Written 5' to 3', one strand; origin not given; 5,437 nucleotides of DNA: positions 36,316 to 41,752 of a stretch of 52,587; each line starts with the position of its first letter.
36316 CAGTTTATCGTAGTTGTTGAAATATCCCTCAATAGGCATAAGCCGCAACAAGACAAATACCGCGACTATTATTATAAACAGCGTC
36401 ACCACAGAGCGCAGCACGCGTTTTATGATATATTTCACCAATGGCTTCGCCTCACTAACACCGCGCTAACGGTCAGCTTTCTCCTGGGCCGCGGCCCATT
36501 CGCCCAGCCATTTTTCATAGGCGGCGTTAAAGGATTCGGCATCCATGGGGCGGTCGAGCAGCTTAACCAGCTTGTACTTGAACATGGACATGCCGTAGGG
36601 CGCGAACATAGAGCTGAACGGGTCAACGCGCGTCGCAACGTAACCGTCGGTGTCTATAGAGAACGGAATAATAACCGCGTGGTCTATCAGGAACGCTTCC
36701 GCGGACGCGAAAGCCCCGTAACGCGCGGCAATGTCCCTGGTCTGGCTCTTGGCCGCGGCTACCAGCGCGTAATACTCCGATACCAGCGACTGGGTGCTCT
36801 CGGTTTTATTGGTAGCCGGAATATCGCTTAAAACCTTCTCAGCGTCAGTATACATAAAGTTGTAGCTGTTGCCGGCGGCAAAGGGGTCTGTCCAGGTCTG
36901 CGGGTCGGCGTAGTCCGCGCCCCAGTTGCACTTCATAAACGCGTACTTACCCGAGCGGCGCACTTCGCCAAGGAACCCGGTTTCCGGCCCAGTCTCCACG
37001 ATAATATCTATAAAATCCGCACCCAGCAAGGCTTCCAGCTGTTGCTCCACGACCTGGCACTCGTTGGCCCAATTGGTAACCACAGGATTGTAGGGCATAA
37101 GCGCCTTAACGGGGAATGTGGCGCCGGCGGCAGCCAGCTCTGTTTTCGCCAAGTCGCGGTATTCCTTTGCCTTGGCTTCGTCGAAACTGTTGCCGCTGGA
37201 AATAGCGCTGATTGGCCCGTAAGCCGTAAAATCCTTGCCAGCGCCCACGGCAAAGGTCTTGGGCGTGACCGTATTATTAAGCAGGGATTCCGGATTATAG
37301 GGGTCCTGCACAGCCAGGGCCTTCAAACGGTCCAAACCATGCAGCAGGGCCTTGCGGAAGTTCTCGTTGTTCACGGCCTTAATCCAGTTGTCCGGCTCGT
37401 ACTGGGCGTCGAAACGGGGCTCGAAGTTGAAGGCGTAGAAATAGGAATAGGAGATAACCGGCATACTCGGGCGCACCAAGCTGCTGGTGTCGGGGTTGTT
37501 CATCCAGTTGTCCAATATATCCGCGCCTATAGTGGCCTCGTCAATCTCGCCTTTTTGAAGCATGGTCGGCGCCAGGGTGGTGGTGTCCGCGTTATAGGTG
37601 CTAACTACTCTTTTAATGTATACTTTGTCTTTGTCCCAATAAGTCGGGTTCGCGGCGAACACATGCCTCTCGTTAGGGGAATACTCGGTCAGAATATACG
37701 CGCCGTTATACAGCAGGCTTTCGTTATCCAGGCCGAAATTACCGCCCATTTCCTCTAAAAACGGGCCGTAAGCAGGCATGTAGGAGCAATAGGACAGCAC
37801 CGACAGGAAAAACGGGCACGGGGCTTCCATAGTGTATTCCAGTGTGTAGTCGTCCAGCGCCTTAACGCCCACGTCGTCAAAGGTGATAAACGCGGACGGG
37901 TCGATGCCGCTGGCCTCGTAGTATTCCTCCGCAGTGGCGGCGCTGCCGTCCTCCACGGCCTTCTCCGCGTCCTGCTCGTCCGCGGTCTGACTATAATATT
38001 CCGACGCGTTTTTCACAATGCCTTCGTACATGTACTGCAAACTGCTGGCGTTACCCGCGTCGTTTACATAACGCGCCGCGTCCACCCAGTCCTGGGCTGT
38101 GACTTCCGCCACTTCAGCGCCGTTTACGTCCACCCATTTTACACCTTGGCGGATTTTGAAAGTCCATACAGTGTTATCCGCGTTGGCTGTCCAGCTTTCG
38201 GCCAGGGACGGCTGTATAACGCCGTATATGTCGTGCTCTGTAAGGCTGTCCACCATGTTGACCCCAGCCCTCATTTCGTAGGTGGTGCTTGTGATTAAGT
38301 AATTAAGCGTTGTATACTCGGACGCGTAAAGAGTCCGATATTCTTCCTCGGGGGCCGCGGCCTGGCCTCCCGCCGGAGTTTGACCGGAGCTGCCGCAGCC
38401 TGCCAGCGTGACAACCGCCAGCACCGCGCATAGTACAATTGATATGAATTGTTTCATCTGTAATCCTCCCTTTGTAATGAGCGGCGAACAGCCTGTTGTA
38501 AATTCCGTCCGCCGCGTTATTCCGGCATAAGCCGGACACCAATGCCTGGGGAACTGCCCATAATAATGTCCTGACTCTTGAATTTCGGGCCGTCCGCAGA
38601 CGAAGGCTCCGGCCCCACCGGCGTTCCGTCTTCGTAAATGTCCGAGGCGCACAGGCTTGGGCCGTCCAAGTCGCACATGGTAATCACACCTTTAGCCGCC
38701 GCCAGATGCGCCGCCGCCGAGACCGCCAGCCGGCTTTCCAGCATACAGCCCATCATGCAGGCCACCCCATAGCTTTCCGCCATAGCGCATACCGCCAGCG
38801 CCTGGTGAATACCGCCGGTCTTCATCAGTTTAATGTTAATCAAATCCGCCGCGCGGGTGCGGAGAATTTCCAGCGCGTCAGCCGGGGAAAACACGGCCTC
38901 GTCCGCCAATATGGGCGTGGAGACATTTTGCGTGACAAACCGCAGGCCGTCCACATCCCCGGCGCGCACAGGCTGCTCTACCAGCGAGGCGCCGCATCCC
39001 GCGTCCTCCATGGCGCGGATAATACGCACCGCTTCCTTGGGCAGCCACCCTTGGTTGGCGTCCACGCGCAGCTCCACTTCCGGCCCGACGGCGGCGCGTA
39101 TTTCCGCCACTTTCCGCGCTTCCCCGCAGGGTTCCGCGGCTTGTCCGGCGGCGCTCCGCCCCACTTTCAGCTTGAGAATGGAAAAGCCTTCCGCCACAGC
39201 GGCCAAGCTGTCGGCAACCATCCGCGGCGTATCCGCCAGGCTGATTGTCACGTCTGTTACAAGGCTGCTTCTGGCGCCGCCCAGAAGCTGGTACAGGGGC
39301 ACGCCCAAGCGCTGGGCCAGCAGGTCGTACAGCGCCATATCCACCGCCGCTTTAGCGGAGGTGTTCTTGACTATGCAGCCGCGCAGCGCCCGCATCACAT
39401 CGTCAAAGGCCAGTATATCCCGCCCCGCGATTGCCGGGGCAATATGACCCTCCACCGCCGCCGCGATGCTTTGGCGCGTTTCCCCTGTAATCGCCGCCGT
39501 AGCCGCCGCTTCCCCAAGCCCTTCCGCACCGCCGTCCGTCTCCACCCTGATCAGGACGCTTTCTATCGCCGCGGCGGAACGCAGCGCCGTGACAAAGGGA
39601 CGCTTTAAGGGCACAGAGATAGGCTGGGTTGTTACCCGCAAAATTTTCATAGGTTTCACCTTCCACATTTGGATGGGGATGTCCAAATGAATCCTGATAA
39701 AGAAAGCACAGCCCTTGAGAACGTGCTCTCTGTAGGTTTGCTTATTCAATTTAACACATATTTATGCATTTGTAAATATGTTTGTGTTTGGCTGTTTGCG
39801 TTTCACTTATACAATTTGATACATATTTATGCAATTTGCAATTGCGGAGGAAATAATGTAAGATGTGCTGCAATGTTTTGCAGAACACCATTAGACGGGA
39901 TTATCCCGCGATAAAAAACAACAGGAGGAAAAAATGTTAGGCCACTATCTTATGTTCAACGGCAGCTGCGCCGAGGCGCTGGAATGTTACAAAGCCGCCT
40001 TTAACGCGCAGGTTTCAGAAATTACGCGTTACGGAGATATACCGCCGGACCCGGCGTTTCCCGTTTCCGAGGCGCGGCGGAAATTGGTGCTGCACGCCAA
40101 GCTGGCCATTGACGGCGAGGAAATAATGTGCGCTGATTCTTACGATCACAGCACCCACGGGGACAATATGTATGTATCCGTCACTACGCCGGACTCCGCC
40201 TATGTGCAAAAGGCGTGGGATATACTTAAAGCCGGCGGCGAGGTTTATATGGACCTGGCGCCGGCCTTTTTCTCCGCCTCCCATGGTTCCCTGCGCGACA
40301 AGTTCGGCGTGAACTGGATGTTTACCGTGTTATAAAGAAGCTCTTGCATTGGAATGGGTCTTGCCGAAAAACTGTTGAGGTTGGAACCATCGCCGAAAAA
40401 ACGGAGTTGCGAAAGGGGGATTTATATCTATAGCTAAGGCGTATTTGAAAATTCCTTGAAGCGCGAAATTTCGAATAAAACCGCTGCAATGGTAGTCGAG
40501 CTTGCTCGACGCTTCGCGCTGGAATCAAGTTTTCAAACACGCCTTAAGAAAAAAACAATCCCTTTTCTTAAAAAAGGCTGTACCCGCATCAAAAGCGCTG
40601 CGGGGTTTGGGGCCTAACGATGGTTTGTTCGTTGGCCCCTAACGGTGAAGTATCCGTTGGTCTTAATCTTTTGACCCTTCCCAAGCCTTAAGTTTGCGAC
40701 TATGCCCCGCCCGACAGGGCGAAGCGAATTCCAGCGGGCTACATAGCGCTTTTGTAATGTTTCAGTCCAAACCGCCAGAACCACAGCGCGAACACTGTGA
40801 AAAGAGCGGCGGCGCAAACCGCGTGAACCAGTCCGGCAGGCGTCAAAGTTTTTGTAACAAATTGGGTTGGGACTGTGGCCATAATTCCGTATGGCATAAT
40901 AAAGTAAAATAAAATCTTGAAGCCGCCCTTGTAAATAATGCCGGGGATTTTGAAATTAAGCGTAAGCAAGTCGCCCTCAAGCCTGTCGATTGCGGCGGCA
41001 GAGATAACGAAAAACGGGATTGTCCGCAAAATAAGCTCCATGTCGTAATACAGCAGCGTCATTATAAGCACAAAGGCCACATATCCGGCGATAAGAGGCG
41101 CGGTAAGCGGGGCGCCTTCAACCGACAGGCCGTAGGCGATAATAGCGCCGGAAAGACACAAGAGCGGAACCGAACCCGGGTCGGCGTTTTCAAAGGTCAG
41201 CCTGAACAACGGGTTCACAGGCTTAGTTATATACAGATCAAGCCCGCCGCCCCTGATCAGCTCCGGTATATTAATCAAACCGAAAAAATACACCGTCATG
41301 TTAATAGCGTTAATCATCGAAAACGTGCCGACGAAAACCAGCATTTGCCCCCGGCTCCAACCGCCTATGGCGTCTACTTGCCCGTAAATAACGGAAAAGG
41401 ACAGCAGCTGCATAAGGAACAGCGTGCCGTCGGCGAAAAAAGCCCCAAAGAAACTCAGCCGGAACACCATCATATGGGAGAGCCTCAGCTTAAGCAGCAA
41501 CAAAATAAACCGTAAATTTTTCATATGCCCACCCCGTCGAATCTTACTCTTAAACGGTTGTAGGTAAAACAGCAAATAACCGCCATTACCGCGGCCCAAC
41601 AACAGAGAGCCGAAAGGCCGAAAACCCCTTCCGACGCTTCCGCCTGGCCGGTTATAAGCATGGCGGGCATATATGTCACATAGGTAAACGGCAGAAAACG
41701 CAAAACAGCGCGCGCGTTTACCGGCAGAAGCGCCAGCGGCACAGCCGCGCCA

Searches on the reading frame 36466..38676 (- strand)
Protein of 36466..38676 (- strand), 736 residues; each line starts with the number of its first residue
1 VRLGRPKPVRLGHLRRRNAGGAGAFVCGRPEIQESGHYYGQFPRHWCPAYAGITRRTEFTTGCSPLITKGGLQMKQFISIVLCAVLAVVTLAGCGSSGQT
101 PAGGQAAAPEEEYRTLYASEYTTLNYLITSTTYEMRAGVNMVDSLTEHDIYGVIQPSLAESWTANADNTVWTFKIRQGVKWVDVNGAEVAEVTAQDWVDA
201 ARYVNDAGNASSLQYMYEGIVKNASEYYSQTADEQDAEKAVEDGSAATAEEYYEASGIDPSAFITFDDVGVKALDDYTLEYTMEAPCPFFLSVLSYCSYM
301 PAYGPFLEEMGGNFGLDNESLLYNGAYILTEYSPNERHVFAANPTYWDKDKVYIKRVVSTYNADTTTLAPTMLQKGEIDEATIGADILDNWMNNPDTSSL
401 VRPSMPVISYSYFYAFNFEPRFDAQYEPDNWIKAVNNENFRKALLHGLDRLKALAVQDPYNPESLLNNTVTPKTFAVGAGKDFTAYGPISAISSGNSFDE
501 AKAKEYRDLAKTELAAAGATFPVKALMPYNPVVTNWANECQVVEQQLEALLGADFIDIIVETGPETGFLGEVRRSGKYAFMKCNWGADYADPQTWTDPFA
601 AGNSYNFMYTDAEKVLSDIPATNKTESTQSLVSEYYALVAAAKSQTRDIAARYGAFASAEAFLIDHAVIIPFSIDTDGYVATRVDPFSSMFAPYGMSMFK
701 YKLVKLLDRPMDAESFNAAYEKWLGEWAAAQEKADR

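Call 41: search_protein_families(library=pfam, proteins=[window:36466-38676:-], max_evalue=0.00001)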
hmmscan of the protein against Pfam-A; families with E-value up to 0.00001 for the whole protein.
window:36466-38676:- (736 aa): 1 family
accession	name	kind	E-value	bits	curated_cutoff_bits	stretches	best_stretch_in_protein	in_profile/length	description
PF00496.27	SBP_bac_5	-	2.7e-53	181.8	32.4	1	154-604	2-365/368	Bacterial extracellular solute-binding proteins, family 5 Middle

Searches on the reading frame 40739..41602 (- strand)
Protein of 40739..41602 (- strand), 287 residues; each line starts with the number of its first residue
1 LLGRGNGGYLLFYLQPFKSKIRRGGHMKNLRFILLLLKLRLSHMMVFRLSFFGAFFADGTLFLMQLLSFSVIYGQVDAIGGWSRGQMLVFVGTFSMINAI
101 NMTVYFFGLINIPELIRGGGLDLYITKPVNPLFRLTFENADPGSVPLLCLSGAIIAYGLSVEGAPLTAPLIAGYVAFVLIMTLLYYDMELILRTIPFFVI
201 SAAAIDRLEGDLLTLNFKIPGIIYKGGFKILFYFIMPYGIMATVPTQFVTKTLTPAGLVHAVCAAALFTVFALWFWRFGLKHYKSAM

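Call 66: search_protein_families(library=pfam, proteins=[window:40739-41602:-], max_evalue=0.001)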
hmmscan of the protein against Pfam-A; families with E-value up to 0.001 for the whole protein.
window:40739-41602:- (287 aa): 1 family
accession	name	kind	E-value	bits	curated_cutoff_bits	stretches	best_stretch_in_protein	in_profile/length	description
PF06182.17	ABC2_membrane_6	-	3.8e-35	122.2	22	1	63-286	5-228/229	ABC-2 family transporter protein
